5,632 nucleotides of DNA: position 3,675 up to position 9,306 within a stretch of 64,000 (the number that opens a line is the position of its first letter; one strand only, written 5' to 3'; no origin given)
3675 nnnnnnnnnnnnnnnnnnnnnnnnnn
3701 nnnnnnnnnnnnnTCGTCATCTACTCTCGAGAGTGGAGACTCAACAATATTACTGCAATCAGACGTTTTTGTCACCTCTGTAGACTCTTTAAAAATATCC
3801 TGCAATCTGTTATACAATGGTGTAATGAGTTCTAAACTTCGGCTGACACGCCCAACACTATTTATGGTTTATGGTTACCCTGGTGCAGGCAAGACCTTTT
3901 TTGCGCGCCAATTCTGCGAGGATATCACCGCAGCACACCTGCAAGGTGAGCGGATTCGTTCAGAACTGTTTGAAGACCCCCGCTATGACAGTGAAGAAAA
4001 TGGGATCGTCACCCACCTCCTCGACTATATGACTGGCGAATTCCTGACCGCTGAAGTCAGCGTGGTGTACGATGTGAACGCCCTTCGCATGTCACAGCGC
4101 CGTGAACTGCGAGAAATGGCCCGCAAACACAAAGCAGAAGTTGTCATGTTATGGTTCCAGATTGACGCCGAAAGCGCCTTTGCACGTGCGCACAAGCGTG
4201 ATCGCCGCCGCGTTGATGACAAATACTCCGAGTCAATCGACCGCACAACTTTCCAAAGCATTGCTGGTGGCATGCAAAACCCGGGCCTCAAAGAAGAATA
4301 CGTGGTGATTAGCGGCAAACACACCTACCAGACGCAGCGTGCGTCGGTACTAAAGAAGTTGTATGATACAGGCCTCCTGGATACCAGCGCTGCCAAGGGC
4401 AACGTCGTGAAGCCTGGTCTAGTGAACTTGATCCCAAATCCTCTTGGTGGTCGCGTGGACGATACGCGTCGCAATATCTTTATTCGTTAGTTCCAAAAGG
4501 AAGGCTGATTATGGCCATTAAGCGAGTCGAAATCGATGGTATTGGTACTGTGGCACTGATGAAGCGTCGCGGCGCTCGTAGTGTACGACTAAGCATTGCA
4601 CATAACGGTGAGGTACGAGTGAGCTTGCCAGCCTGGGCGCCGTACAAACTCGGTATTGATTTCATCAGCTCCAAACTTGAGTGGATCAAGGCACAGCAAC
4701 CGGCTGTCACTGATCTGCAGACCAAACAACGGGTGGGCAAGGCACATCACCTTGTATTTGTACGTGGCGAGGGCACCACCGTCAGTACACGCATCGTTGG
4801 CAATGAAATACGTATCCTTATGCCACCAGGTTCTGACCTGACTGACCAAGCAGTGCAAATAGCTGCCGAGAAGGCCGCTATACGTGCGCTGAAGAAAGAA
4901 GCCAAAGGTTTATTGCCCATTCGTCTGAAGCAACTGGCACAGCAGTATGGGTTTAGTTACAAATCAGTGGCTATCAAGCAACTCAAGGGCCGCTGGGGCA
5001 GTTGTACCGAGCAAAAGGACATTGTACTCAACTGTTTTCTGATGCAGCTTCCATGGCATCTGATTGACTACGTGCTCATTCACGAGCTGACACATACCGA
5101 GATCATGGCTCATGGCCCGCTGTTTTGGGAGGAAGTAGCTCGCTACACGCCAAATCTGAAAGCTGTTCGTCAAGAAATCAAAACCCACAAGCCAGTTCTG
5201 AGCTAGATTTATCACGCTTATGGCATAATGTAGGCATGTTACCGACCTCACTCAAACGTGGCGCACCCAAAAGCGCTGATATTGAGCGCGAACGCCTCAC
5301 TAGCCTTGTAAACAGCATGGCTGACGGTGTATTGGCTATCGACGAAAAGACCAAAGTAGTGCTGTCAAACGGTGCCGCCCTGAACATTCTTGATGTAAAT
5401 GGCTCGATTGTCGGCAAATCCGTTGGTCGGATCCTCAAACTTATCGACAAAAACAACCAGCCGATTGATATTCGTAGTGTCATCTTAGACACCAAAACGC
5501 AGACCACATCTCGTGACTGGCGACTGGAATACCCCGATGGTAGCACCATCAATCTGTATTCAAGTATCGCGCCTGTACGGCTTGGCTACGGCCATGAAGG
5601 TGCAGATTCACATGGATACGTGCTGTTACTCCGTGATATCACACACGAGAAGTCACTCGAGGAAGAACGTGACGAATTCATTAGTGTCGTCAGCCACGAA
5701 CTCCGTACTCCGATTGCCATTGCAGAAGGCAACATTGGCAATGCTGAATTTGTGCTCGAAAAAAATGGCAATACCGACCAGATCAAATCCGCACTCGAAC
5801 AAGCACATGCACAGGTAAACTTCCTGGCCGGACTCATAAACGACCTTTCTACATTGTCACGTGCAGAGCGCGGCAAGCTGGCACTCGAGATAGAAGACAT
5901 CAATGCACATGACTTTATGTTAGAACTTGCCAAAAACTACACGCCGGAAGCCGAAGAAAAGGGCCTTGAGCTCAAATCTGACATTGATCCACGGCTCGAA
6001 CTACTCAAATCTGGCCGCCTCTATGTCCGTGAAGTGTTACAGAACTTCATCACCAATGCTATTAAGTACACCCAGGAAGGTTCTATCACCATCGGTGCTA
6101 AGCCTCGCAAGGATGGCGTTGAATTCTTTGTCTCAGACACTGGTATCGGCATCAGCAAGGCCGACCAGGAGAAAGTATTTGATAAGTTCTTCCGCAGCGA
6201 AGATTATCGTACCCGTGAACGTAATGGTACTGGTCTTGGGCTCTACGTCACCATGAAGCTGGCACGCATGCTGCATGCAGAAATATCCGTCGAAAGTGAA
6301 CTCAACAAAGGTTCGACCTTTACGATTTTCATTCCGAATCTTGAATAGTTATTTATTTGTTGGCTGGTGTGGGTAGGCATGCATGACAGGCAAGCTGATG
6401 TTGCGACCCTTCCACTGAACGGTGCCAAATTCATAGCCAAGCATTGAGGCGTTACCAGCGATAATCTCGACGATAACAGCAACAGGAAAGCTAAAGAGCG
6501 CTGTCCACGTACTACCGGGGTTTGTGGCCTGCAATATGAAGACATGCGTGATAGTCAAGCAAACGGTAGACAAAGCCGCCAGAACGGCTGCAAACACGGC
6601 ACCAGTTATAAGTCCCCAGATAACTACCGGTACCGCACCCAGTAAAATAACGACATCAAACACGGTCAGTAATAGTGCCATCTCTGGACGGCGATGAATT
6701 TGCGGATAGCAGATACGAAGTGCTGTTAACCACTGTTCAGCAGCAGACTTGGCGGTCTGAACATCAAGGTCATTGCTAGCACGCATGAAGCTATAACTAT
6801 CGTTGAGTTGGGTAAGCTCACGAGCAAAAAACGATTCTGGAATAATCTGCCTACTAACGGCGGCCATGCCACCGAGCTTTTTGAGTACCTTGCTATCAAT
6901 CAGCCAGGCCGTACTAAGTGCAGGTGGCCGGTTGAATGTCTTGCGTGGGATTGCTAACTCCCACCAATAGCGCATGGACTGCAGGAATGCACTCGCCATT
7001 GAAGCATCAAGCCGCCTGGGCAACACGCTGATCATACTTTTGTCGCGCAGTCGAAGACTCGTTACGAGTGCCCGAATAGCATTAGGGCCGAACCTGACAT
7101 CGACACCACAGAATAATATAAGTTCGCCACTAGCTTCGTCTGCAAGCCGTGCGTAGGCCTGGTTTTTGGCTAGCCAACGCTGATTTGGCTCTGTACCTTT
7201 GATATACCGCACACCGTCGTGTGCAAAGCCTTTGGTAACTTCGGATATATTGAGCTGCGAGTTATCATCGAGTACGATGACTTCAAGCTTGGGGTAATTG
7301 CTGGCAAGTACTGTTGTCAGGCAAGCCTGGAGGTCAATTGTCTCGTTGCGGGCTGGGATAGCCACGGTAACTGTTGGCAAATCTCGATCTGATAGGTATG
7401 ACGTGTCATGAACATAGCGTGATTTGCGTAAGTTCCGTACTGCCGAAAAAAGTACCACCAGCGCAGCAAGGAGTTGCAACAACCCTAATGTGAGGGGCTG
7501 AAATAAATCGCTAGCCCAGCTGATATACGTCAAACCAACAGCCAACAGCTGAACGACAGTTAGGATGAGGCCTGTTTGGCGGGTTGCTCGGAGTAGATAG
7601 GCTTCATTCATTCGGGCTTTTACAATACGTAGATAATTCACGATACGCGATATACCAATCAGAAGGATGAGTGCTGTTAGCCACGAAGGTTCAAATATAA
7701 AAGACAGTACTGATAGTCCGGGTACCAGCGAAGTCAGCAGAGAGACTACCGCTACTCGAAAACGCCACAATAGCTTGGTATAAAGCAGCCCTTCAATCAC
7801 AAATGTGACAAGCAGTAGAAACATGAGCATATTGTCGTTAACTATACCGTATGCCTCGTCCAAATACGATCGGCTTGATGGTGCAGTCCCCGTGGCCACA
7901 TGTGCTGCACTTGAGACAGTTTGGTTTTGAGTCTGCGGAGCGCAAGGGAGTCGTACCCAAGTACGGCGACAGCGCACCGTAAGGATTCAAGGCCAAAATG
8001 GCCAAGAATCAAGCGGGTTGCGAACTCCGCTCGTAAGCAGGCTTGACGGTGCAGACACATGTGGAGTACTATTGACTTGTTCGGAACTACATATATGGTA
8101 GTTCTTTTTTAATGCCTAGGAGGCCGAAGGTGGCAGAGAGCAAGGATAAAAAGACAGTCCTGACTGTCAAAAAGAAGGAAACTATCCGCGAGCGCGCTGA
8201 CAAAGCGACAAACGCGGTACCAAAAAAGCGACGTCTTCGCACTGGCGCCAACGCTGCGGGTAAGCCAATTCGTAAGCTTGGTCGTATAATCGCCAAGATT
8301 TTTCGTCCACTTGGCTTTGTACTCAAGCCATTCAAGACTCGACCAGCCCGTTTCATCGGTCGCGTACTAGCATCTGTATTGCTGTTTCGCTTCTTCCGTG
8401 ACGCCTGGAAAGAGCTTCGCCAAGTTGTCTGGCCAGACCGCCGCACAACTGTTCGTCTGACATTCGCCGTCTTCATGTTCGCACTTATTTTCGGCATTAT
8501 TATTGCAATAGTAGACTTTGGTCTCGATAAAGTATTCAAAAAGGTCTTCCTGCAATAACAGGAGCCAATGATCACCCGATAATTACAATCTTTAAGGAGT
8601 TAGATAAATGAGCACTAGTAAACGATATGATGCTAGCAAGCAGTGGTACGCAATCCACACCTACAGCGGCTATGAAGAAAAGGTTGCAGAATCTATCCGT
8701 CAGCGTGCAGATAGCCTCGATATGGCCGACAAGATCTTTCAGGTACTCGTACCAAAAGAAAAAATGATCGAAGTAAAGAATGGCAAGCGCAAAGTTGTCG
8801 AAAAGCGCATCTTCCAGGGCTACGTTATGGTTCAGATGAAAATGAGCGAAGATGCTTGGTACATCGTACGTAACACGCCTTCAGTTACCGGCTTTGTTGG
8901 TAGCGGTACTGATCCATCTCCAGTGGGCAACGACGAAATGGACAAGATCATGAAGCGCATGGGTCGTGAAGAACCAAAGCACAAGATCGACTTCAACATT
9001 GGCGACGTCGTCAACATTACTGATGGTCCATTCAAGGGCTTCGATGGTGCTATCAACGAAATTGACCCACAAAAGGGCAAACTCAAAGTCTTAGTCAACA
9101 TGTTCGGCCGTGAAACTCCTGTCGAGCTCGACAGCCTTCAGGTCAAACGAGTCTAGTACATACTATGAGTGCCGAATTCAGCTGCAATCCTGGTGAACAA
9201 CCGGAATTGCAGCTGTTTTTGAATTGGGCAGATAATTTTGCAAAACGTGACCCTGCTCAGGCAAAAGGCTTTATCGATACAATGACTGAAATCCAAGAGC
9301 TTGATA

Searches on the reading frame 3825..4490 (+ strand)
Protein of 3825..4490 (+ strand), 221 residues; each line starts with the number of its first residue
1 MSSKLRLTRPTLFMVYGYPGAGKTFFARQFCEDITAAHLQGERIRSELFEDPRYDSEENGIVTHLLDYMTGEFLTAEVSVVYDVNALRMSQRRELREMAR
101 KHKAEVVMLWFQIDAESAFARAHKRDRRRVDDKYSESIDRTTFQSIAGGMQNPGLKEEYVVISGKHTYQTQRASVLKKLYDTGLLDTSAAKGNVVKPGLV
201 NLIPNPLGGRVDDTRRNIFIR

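Call 23: search_protein_families(library=pfam, proteins=[window:3825-4490:+], max_evalue=0.001)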
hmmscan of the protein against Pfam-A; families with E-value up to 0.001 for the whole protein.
window:3825-4490:+ (221 aa): 4 families
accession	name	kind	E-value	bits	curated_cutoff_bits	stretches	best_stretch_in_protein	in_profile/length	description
PF13671.12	AAA_33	-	4.6e-18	66.3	27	1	12-131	1-124/143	AAA domain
PF08433.16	KTI12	-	6.1e-06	26.4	22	1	12-129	3-124/271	Chromatin associated protein KTI12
PF13207.12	AAA_17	-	4.3e-05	24.2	27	1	16-138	1-135/136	AAA domain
PF13191.12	AAA_16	-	0.00013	22.9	32.6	1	7-45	21-62/167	AAA ATPase domain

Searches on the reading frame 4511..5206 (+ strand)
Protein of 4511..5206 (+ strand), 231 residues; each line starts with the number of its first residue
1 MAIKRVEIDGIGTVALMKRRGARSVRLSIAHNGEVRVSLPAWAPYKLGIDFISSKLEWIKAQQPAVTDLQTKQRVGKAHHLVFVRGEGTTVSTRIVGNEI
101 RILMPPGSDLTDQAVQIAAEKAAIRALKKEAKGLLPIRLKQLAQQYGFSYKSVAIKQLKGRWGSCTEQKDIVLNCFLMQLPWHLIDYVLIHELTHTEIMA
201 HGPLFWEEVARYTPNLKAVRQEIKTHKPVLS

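Call 23: search_protein_families(library=pfam, proteins=[window:4511-5206:+], max_evalue=0.001)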
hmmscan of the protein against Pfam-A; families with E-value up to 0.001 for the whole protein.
window:4511-5206:+ (231 aa): 1 family
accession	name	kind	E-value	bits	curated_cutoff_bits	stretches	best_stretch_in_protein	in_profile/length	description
PF01863.23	YgjP-like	-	1.2e-42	146.7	26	1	23-226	1-207/207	YgjP-like, metallopeptidase domain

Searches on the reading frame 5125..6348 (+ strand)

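Call 23: search_protein_families(library=pfam, proteins=[window:5125-6348:+], max_evalue=0.001)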
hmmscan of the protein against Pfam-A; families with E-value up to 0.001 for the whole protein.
window:5125-6348:+ (407 aa): 7 families
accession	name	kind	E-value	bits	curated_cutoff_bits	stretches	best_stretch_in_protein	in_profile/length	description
PF02518.31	HATPase_c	-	3.6e-26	92.2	26.4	1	301-404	6-108/111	Histidine kinase-, DNA gyrase B-, and HSP90-like ATPase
PF00512.31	HisKA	-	2.7e-10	40.6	26.9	1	182-250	2-66/66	His Kinase A (phospho-acceptor) domain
PF13581.12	HATPase_c_2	-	6.5e-05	23.4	27.4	1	292-383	27-112/127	Histidine kinase-like ATPase domain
PF13589.12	HATPase_c_3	-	0.00016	22.2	25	1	303-392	5-93/137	Histidine kinase-, DNA gyrase B-, and HSP90-like ATPase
PF13188.13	PAS_8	-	0.00051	20.3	21.8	0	56-108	1-51/65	PAS domain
PF12860.13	PAS_7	-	0.00072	20.1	27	0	62-146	1-92/115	PAS fold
PF13426.13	PAS_9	-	0.00092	19.9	27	0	67-173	2-102/103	PAS domain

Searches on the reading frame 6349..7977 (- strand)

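Call 23: search_protein_families(library=pfam, proteins=[window:6349-7977:-], max_evalue=0.001)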
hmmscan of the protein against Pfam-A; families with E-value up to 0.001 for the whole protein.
window:6349-7977:- (542 aa): 3 families
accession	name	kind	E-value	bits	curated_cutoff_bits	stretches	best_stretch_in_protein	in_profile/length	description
PF00535.33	Glycos_transf_2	-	1.2e-14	55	23.3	1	204-368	1-167/168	Glycosyl transferase family 2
PF13641.12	Glyco_tranf_2_3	-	0.00018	22.1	27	1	201-316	1-119/230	Glycosyltransferase like family 2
PF13506.12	Glyco_transf_21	-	0.00023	21.1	21.7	1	272-390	19-139/174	Glycosyl transferase family 21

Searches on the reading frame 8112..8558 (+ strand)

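Call 23: search_protein_families(library=pfam, proteins=[window:8112-8558:+], max_evalue=0.001)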
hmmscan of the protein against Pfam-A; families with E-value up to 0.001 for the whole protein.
window:8112-8558:+ (148 aa): 1 family
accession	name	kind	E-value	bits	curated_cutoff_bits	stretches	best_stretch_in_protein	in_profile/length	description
PF00584.25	SecE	-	1.1e-16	60.9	22.7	1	93-145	2-54/55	SecE/Sec61-gamma subunits of protein translocation complex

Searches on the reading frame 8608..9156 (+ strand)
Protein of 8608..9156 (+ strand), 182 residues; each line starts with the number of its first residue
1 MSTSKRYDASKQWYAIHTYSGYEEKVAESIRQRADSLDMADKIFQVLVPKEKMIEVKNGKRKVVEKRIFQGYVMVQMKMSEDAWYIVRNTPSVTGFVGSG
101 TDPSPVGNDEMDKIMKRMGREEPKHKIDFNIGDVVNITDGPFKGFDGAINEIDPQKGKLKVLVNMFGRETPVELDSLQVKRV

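Call 23: search_protein_families(library=pfam, proteins=[window:8608-9156:+], max_evalue=0.001)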
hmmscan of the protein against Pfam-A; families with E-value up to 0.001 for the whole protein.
window:8608-9156:+ (182 aa): 2 families
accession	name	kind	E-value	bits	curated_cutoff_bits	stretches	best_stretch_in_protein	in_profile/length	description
PF02357.24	NusG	-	5.1e-29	101.1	22.2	1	11-115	1-93/93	Transcription termination factor nusG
PF00467.35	KOW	-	1.9e-05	24.7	22.3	1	132-163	2-31/32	KOW motif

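Call 89: find_homologous_proteins(query=window:8608-9153:+, max_evalue=1e-30)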
Query window:8608-9153:+ (182 aa): 7977 proteins with E <= 1e-30 among 8000 candidates; the best 120 are listed.
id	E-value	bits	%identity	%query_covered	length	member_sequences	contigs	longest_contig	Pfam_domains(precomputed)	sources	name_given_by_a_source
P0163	1.1e-115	402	100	100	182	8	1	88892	PF00467.36,PF02357.25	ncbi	-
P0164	6.3e-110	383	96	98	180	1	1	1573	PF02357.25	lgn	-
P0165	6.5e-110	383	94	99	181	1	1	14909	PF02357.25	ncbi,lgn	-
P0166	2.2e-109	381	96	98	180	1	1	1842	PF02357.25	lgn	-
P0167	2.3e-109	381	95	98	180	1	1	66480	PF02357.25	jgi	jgi:transcriptional antiterminator NusG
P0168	5.3e-109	380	94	99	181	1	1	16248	PF02357.25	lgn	-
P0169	5.9e-109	380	95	98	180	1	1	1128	PF00467.36,PF02357.25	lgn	-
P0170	8.7e-109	379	93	99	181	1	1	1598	PF02357.25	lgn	-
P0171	1.1e-108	379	94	99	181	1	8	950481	PF02357.25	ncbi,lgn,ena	-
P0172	1.2e-108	379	94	98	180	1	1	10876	PF02357.25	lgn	-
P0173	1.7e-108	378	95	98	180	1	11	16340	PF02357.25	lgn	-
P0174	2.3e-108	378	93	99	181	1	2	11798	PF02357.25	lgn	-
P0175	2.9e-108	377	94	98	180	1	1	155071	PF02357.25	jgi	jgi:transcriptional antiterminator NusG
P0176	3.4e-108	377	93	99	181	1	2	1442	PF02357.25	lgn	-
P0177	3.5e-108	377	93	99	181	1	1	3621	PF02357.25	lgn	-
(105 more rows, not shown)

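Call 90: find_encoding_contigs(protein=P0171, flank=10000, max_places=3)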
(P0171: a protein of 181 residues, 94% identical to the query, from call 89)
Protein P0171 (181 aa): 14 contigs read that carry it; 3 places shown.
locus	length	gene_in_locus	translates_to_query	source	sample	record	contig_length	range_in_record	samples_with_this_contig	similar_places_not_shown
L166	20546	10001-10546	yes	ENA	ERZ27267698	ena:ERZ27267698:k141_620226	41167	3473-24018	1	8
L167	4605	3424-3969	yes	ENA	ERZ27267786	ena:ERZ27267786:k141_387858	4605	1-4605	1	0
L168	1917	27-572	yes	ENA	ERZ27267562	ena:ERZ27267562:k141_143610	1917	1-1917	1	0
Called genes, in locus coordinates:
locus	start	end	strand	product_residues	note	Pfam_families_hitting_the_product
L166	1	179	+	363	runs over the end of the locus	PF05144:Phage_CRI (faint)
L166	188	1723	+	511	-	PF00239:Resolvase, PF07508:Recombinase, PF13408:Zn_ribbon_recom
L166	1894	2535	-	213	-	PF03807:F420_oxidored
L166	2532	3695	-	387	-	-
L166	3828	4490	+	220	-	PF06414:Zeta_toxin (weak), PF13191:AAA_16 (weak), PF01583:APS_kinase (faint), PF08433:KTI12, PF13238:AAA_18 (weak), PF13671:AAA_33, PF13207:AAA_17 (weak)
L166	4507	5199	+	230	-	PF01863:YgjP-like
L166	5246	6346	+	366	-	PF13426:PAS_9 (weak), PF00512:HisKA, PF13581:HATPase_c_2 (weak), PF02518:HATPase_c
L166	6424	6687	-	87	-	-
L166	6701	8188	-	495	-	PF13506:Glyco_transf_21 (weak), PF00535:Glycos_transf_2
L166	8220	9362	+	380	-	-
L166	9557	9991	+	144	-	PF00584:SecE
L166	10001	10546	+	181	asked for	PF02357:NusG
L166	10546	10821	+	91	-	-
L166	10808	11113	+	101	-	-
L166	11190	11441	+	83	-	-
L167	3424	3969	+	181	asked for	PF02357:NusG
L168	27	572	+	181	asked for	PF02357:NusG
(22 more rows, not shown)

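Call 91: find_encoding_contigs(protein=P0167, flank=10000, max_places=2)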
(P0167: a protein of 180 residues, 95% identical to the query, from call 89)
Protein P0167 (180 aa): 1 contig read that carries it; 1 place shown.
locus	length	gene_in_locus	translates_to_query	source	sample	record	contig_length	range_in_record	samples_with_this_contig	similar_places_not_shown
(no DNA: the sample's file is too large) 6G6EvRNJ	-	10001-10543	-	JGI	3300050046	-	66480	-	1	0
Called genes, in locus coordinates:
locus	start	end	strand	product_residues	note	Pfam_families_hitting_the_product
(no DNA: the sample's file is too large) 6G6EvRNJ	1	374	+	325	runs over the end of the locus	PF00924:MS_channel_2nd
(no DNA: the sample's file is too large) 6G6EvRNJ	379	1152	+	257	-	PF14397:ATPgrasp_ST (faint), PF08443:RimK, PF02955:GSH-S_ATP (weak)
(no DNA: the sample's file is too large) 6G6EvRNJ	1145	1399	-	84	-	-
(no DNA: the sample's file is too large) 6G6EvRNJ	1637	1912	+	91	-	-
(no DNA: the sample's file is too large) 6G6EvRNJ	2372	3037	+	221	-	PF06414:Zeta_toxin, PF13191:AAA_16 (weak), PF08433:KTI12, PF13238:AAA_18 (weak), PF13671:AAA_33, PF13207:AAA_17 (faint)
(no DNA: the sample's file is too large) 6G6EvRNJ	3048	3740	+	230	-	PF01863:YgjP-like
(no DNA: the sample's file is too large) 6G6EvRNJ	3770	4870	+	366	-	PF00512:HisKA, PF13581:HATPase_c_2 (weak), PF02518:HATPase_c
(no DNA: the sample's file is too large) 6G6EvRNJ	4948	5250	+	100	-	-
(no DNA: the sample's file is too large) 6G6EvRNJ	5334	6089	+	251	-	-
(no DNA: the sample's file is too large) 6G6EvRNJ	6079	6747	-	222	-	PF24038:DUF7347 (faint)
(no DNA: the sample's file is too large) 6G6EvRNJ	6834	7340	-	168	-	-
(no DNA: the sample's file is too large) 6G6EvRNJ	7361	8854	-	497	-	PF13641:Glyco_tranf_2_3 (weak), PF00535:Glycos_transf_2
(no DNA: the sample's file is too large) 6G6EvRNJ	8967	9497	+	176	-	-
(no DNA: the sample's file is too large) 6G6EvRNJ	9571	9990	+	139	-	PF00584:SecE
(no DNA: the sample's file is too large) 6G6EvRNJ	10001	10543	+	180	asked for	PF02357:NusG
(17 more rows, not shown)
